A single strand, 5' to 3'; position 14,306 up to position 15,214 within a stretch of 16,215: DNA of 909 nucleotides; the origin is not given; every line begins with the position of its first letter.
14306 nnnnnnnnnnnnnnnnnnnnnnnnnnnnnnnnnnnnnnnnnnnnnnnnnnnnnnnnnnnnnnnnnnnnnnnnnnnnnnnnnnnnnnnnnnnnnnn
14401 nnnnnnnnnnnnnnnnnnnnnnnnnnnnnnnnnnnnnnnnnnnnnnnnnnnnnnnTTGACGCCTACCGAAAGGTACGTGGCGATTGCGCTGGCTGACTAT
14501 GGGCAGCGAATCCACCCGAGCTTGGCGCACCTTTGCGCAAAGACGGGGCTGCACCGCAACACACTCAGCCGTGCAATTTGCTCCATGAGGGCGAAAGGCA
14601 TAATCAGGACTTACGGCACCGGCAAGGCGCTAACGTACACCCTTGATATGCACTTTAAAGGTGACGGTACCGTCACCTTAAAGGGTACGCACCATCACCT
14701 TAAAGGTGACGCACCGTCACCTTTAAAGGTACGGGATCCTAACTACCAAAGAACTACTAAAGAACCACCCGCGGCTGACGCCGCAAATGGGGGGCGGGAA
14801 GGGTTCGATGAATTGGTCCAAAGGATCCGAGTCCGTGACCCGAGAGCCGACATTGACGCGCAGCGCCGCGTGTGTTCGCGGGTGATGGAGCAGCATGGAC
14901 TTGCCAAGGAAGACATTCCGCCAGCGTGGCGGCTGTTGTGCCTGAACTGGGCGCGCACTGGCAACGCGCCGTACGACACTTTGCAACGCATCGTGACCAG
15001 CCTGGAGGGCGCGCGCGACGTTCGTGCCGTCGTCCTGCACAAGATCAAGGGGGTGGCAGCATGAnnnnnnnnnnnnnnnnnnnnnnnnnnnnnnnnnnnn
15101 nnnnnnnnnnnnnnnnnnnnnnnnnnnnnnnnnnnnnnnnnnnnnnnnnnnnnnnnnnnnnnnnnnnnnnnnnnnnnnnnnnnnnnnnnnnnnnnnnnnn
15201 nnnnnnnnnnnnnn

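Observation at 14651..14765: Origin of replication embedded inside the initiator gene: four dyad iterons at 22-bp phasing plus a tandem 11-mer AT-richer element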

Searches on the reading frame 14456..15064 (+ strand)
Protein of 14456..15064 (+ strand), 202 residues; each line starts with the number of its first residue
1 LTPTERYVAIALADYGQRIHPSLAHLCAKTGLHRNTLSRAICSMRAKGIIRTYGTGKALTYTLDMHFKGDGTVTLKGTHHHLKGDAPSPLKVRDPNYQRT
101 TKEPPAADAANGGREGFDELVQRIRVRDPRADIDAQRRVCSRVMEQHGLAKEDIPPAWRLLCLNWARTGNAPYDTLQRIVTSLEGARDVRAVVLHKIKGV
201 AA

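Call 9: search_dna_similar(query=window:14456-15064:+, collection=phages, mode=protein, max_evalue=0.001, max_rows=40)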
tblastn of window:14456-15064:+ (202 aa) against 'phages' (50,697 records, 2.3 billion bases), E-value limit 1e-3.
No match.

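Call 10: find_homologous_proteins(query=window:14456-15064:+, max_evalue=0.001)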
Query window:14456-15064:+ (202 aa): 62 proteins with E <= 0.001 among 544 candidates.
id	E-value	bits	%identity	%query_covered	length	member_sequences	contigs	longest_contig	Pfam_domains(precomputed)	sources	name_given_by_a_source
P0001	5.0e-126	436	96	100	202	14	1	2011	-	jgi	-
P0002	1.8e-101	356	81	100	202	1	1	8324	-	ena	-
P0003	1.4e-78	281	68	94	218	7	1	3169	PF13730.13,PF12802.14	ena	-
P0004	1.7e-77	278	69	94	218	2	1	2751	PF13730.13,PF12802.14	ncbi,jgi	jgi:biotin operon repressor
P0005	2.1e-75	271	68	100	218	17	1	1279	PF13730.13,PF12802.14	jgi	jgi:biotin operon repressor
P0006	5.1e-75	269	66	100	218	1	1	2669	PF13730.13,PF12802.14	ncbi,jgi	jgi:biotin operon repressor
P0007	6.4e-75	269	66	100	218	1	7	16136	PF13730.13,PF12802.14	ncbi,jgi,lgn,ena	jgi:biotin operon repressor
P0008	6.6e-75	269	66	100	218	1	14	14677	PF13730.13,PF12802.14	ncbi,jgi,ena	jgi:biotin operon repressor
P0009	6.6e-75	269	66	100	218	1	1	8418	PF13730.13,PF12802.14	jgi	jgi:biotin operon repressor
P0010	9.4e-75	269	66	100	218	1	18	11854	PF13730.13,PF12802.14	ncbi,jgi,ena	jgi:biotin operon repressor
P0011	1.8e-74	268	66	100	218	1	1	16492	PF13730.13,PF12802.14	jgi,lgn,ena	jgi:biotin operon repressor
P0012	3.6e-74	267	65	100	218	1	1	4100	PF13730.13,PF12802.14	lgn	-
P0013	4.4e-74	266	66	100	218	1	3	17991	PF13730.13,PF12802.14,PF13545.13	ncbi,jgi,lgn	jgi:biotin operon repressor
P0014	5.5e-74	266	66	100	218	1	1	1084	PF13730.13,PF12802.14,PF13545.13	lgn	-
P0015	6.3e-74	266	65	100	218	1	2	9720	PF13730.13,PF12802.14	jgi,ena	-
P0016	6.3e-74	266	65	100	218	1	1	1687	PF13730.13,PF12802.14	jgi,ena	jgi:biotin operon repressor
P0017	1.1e-73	265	66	100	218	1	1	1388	PF13730.13,PF12802.14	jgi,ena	jgi:biotin operon repressor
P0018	2.0e-73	264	66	100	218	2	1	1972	PF13730.13,PF12802.14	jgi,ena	jgi:biotin operon repressor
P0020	2.3e-68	248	62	100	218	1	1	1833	PF13730.13,PF12802.14,PF13545.13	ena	-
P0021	1.0e-65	239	60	100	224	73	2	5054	PF13730.13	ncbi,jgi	jgi:hypothetical protein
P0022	2.3e-60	222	55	100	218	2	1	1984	PF13730.13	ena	-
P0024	8.4e-58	213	54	100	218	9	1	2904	PF13730.13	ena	-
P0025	1.1e-56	210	56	98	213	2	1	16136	PF13730.13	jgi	jgi:hypothetical protein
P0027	2.6e-54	202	53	94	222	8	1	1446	PF13730.13,PF12802.14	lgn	-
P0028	1.5e-53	199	51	100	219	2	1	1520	PF13730.13,PF12802.14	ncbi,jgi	jgi:hypothetical protein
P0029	2.1e-53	199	54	94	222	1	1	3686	PF13730.13,PF12802.14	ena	-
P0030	2.4e-53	199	52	94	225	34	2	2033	PF13730.13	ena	-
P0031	2.4e-53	199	53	100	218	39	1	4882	PF13730.13,PF12802.14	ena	-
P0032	2.1e-52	196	53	100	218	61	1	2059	PF13730.13,PF12802.14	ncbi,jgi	jgi:biotin operon repressor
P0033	4.5e-51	191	52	94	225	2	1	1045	PF13730.13,PF12802.14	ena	-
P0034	1.4e-50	190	51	100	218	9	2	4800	PF13730.13,PF12802.14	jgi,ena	jgi:hypothetical protein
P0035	1.7e-50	189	51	100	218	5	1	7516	PF13730.13,PF12802.14,PF13545.13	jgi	jgi:biotin operon repressor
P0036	3.1e-50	189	53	100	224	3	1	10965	PF13730.13,PF12802.14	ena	-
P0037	2.1e-49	186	49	100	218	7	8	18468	PF13730.13,PF12802.14,PF13545.13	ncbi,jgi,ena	jgi:biotin operon repressor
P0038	8.2e-49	184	50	98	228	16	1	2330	PF13730.13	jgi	-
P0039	1.0e-48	184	51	94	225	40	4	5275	PF13730.13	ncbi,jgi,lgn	jgi:hypothetical protein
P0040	4.2e-48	182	54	91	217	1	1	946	PF13730.13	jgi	jgi:hypothetical protein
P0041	1.1e-46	177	49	94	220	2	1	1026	PF13730.13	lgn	-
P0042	1.4e-46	177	47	100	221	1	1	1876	PF13730.13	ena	-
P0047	7.8e-45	171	49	94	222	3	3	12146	PF13730.13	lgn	-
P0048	8.5e-45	171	52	94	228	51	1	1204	PF13730.13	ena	-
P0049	9.2e-45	171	47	94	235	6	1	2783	PF13730.13,PF13545.13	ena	-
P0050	6.4e-44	168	48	94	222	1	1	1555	PF13730.13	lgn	-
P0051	1.5e-43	167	51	91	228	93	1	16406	PF13730.13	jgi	jgi:hypothetical protein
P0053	2.0e-43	166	46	100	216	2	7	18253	-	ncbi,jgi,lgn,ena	jgi:hypothetical protein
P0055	9.6e-42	161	47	93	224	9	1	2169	PF13730.13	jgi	jgi:hypothetical protein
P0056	2.7e-41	159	46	94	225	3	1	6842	PF13730.13,PF12802.14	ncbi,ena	-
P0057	2.1e-34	137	62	56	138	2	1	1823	PF13730.13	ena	-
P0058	2.2e-34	137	62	56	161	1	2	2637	PF13730.13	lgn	-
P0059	3.3e-34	136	44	94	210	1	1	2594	PF13730.13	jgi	jgi:hypothetical protein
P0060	9.2e-33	132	39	100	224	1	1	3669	PF13730.13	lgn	-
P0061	1.2e-32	131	40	100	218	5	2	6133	PF13730.13,PF12802.14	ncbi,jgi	jgi:biotin operon repressor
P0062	6.7e-31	125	40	100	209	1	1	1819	PF13730.13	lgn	-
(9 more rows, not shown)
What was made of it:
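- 14456..15064 (+): Initiator gene, 202 aa from TTG 14456. The reading frame is open back to ATG 14279, so the start is uncertain. 62 homologues of 200-235 aa (call 10).
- JGI labels many homologues 'biotin operon repressor' (call 10).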

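Call 11: find_related_loci(query=window:14456-15064:+, collection=genome_contigs, flank=6000)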
Query window:14456-15064:+ (202 aa) in genome_contigs; peptide patterns used: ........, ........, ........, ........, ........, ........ (x = any residue, [..] = any of these).
178 stretches matched a pattern; 1 encode a relative of the query (tblastn E <= 1e-3); 1 distinct loci.
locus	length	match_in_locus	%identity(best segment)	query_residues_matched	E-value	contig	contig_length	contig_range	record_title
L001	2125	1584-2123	68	14-192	6e-74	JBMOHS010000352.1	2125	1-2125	MAG: Blastocatellia bacterium isolate Deming_bin.365 contig228107, whole genome shotgun sequence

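Call 12: find_related_loci(query=window:14456-15064:+, collection=viral_contigs, flank=6000)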
Query window:14456-15064:+ (202 aa) in viral_contigs; peptide patterns used: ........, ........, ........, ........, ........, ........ (x = any residue, [..] = any of these).
28 stretches matched a pattern; 23 encode a relative of the query (tblastn E <= 1e-3); 23 distinct loci.
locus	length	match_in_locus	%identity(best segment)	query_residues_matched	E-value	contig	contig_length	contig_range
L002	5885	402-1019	66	1-197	1e-80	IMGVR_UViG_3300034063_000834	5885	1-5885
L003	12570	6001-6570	69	14-202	4e-77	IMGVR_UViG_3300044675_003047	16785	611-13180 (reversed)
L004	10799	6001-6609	67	1-202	1e-76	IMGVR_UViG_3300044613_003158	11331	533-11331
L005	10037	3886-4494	67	1-202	9e-77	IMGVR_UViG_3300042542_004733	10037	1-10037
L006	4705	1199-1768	68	14-202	1e-76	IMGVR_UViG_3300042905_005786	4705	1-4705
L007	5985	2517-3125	67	1-202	9e-77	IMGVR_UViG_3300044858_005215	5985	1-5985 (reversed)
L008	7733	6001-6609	67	1-202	9e-77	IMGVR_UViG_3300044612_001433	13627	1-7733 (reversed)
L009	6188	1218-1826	67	1-202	2e-75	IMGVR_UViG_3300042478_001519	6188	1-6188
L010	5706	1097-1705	67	1-202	3e-75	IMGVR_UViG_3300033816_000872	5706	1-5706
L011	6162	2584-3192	67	1-202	3e-75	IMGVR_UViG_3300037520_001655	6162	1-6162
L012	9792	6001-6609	67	1-202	3e-75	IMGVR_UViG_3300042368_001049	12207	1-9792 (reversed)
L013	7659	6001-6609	66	1-202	4e-75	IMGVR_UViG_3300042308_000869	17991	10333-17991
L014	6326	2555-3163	67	1-202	1e-74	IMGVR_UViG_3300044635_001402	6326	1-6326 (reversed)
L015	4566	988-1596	66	1-202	3e-74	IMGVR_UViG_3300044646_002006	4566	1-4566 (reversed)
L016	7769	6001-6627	61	1-202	1e-66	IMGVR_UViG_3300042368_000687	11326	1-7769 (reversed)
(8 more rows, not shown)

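Call 23: find_encoding_contigs(protein=P0025, flank=10000, max_places=2)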
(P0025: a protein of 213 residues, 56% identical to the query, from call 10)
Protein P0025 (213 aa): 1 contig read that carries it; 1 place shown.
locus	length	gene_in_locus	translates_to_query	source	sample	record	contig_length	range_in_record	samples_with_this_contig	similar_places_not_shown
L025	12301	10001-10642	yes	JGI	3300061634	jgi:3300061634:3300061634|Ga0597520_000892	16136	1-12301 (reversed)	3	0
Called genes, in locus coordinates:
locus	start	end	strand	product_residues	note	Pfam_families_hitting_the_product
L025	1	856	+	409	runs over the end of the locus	PF05065:Phage_capsid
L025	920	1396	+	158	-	-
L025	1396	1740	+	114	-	PF05521:Phage_HCP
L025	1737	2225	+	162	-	-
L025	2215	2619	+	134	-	-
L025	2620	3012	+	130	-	-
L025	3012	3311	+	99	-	-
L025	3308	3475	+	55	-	-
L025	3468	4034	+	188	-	-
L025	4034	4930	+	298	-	-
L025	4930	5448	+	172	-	-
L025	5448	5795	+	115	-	-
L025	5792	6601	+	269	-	-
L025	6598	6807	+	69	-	-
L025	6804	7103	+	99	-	-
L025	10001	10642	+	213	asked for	PF13730:HTH_36 (weak)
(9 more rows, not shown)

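Call 24: find_encoding_contigs(protein=P0002, flank=8000, max_places=2)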
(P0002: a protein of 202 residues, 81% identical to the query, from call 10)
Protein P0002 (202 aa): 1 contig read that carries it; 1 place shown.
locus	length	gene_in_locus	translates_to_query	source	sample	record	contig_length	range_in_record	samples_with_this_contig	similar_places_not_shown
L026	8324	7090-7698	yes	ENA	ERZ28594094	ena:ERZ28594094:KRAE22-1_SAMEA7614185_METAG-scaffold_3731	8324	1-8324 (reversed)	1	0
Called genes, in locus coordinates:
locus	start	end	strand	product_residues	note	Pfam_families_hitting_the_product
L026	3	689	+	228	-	?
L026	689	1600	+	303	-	-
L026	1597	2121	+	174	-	-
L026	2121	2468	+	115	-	-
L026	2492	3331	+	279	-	-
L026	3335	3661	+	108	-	-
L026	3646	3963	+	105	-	-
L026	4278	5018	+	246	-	-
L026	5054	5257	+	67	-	-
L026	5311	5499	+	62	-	-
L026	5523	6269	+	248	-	-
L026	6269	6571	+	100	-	-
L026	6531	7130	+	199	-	-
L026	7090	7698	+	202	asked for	-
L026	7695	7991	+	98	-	-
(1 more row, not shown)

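Call 25: find_encoding_contigs(protein=P0053, flank=10000, max_places=2)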
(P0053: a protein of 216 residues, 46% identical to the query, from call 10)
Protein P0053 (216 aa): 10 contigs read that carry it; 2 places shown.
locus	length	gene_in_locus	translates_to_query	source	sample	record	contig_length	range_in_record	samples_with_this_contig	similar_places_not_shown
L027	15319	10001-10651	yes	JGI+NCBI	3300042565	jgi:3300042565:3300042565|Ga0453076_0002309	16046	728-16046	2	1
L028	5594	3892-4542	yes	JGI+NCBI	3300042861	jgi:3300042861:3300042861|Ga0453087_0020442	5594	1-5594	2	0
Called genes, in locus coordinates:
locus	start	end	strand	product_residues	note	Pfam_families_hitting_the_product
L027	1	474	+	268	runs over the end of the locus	-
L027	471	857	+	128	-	-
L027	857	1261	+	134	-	-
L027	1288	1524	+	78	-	-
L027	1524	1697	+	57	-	-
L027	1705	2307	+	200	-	-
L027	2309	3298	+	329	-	-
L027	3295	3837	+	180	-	-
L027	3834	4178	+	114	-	-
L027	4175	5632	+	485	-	-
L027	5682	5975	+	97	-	-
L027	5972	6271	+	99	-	-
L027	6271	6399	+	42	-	-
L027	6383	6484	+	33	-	-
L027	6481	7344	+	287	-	-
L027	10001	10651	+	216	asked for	-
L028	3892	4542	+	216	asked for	-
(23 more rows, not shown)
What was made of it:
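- Some relatives carry an integrase, so they would be maintained by integration (call 25).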

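Call 26: find_encoding_contigs(protein=P0060, flank=5000, max_places=2)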
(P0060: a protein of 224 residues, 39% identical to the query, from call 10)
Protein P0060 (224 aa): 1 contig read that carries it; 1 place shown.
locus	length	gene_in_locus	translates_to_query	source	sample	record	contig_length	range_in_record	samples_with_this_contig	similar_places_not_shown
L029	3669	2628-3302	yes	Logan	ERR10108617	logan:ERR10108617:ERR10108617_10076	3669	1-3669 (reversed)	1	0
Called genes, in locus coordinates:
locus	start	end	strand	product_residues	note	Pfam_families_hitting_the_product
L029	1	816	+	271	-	?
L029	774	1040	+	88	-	-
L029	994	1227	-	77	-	-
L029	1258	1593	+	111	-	-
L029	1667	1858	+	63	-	-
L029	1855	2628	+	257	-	-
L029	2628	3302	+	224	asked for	PF13730:HTH_36 (weak)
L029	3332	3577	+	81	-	-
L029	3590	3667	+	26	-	?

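Call 32: search_solved_structures(query=A1, max_evalue=10, show_alignments=2)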
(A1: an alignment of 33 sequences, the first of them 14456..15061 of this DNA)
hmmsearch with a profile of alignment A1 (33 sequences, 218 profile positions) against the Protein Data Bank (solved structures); distinct sequences matched with E-value up to 10: 22.
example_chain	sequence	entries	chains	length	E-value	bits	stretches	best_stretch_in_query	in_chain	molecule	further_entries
2jsc_A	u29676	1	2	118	0.0045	19.9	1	5-92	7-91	Transcriptional regulator Rv1994c/MT2050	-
2kko_A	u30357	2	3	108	0.0089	19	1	6-78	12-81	POSSIBLE TRANSCRIPTIONAL REGULATORY PROTEIN (POSSIBLY ARSR-FAMILY) | Possible transcriptional regulatory arsR-family protein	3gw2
3jth_A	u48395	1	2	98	0.046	16.6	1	37-82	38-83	Transcription activator HlyU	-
5znx_A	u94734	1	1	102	0.049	16.6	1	37-82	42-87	Transcriptional activator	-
3e5u_C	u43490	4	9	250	0.096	15.6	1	37-92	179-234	Cyclic nucleotide-binding protein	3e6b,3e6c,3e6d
4ggg_A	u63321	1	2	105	0.19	14.6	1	37-86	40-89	Repressor protein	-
4omy_A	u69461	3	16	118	0.24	14.3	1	39-77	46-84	NolR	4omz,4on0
13ct_A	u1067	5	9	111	0.33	13.9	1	43-79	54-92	Transcriptional regulator, ArsR family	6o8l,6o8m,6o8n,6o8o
6o8k_A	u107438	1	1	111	0.33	13.8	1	43-79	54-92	Transcriptional regulator, ArsR family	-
1i1g_A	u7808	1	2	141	0.42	13.5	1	40-80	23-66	TRANSCRIPTIONAL REGULATOR LRPA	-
9evs_S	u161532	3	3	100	0.43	13.5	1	136-215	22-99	bS21m | Ribosomal protein S21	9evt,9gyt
1v4r_A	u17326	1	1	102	0.62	13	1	35-70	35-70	Transcriptional Repressor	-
2h6b_A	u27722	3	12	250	0.63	13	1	37-92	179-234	ChloroPhenol Reduction gene K | Cyclic nucleotide-binding protein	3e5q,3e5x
3pqj_A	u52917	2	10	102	0.79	12.6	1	40-84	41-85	Biofilm growth-associated repressor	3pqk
2g7u_A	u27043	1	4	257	0.8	12.6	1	17-77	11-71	transcriptional regulator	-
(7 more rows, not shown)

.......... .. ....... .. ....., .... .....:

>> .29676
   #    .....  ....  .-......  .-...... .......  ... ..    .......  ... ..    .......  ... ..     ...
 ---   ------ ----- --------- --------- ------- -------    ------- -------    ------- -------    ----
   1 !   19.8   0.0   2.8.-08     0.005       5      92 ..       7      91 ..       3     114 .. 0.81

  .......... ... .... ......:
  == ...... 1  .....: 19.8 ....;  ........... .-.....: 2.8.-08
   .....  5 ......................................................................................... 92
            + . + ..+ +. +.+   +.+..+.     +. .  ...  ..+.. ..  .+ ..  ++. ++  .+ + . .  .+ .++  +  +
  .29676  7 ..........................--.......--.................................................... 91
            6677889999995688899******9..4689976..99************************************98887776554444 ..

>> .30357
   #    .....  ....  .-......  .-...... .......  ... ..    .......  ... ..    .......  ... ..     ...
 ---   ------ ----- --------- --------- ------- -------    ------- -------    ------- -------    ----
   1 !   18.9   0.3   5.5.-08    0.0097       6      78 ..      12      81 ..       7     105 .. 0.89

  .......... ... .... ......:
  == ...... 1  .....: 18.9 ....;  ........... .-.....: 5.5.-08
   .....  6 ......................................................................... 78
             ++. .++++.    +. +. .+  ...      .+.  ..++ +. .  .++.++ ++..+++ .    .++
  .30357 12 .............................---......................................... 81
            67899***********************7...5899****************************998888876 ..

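Call 34: search_protein_families(library=pfam, alignment_id=A1, max_evalue=0.1)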
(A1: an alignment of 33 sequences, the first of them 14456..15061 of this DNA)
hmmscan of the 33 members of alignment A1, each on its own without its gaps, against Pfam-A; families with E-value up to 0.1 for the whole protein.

A. member 1, window:14456-15061:+ (202 aa): 6 families
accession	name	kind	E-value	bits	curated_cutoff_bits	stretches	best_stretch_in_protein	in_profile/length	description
PF13730.12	HTH_36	-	0.00017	21.8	25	1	2-50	4-55/55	Helix-turn-helix domain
PF13545.12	HTH_Crp_2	-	0.00053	20.3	27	1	19-54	21-56/70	Crp-like helix-turn-helix domain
PF12802.13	MarR_2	-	0.0014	19.2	27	1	1-51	3-51/61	MarR family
PF19417.4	RnlA_toxin_N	-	0.034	14.8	24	1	53-78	43-67/82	RNase LS, bacterial toxin N-terminal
PF25213.1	HVO_A0261_N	-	0.049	13.9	35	0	25-60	29-64/86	HVO_A0261 N-terminal domain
PF09339.16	HTH_IclR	-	0.1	12.9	22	0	12-51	12-49/52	IclR helix-turn-helix domain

B. families by the number of members that match (of 33 scanned): 27 families (the first 25 are shown)
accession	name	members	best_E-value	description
PF13730.12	HTH_36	33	6.6e-10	Helix-turn-helix domain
PF13545.12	HTH_Crp_2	31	6.7e-06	Crp-like helix-turn-helix domain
PF12802.13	MarR_2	30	4.8e-07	MarR family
PF03965.22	Penicillinase_R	21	0.0017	Penicillinase repressor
PF25213.1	HVO_A0261_N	18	0.0003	HVO_A0261 N-terminal domain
PF21984.2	DnaD_N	16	0.00062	DnaD N-terminal domain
PF09339.16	HTH_IclR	16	0.0015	IclR helix-turn-helix domain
PF00392.27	GntR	13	0.00045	Bacterial regulatory proteins, gntR family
PF01978.25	TrmB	12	0.0013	Sugar-specific transcriptional regulator TrmB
PF01047.28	MarR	11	0.016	MarR family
PF05158.18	RNA_pol_Rpc34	10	0.023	RNA polymerase Rpc34 subunit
PF13412.12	HTH_24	9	0.0057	Winged helix-turn-helix DNA-binding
PF02082.26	Rrf2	9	0.022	Iron-dependent Transcriptional regulator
PF07106.19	TBPIP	6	0.0025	TBPIP/Hop2 winged helix domain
PF13551.12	HTH_29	5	0.0074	Winged helix-turn helix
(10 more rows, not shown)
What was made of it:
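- On HTH_36 (PF13730) winged-helix family: All 33 relatives match at E up to 0.1, with a best E of 6.6e-10 (call 34).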

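Call 35: search_protein_families(library=phrogs, alignment_id=A1, max_evalue=0.01)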
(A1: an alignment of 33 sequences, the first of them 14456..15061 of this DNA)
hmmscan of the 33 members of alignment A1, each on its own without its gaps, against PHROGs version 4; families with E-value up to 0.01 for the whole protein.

A. member 1, window:14456-15061:+ (202 aa): 3 families
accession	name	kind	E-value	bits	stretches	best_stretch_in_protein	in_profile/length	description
phrog_270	-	DNA, RNA and nucleotide metabolism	9.4e-05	22.9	1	1-87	45-141/383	replication initiation protein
phrog_678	-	DNA, RNA and nucleotide metabolism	0.00038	21.1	1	11-70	78-141/346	replication initiation O-like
phrog_3502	-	unknown function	0.0028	18.7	1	19-57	69-108/131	-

B. families by the number of members that match (of 33 scanned): 12 families
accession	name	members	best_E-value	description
phrog_270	-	32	3.1e-11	replication initiation protein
phrog_678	-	31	8e-07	replication initiation O-like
phrog_1032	-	27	2.5e-07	replication initiation protein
phrog_391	-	19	1.7e-06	replication initiation O-like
phrog_345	-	15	0.00015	replication initiation O-like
phrog_6643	-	13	6e-05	replication initiation protein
phrog_8102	-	12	0.00011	replication initiation protein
phrog_10724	-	10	0.00012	-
phrog_3502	-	7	6.2e-05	-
phrog_11896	-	2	0.0012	primosomal protein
phrog_4617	-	1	0.00068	replication initiation protein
phrog_9285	-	1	0.0092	-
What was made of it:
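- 14456..15064 (+): Family-wide PHROG matches to replication-initiation and O-like families (call 35).
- On Lambda O protein family (Pfam Phage_rep_O): PHROG families labelled 'O-like' do match family-wide (phrog_678 in 31 of 33, best E 8e-7; call 35), so a remote relationship of the N-domain is possible.
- Closest known: Phage replication initiators and replisome organisers of the HTH_36 / DnaD_N type. Same: N-terminal winged helix of the HTH_36 type, with family-wide matches (calls 34, 35).
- Family-wide PHROG matches are to replication initiators only (call 35). Every informative family-level PHROG match is to a replication initiator (call 35). No member of the family matches any terminase small-subunit family, and 32 of 33 match replication-initiator PHROGs (call 35).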

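Call 36: predict_structure(alignment_id=A1)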
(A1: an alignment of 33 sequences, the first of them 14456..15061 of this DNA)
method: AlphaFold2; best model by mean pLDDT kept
length: 202 residues; sequences in the alignment: 33
mean_pLDDT: 68.9   pTM: 0.40
mean pLDDT of the five models: 68.9, 67.5, 67.5, 67.1, 65.7
residues with pLDDT >= 90: 0; 70-90: 131; 50-70: 22; < 50: 49
segments of 3 or more residues with pLDDT < 50: 67-115
pLDDT, mean of each block of 10 residues (from residue 1): 82 70 77 84 81 62 57 34 33 37 38 56 80 86 86 85 86 87 77 81 62
secondary structure, 60 per line:
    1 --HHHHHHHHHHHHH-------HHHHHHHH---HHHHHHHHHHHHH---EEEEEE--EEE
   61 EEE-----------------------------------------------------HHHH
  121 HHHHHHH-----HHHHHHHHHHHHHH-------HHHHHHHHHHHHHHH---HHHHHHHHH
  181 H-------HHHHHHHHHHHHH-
elements in order: H3-15 H23-30 H34-46 E50-55 E58-63 H117-127 H133-146 H154-168 H172-181 H189-201
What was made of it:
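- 14456..14644 (+): Coding region for the N-terminal winged-helix DNA-binding domain (residues 1-63). The recognition helix covers about residues 34-46 and the wing about 50-63. AlphaFold2 model, pLDDT 70-84 (call 36).
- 14804..15061 (+): Coding region for the C-terminal five-helix domain (residues 117-202), proposed to recruit the replication machinery. AlphaFold2 pLDDT 80-87 (call 36).
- On Iteron-plasmid Rep (Rep_3) origins: The model has a single winged helix (call 36).
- The repeats lie in the disordered linker (call 36).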
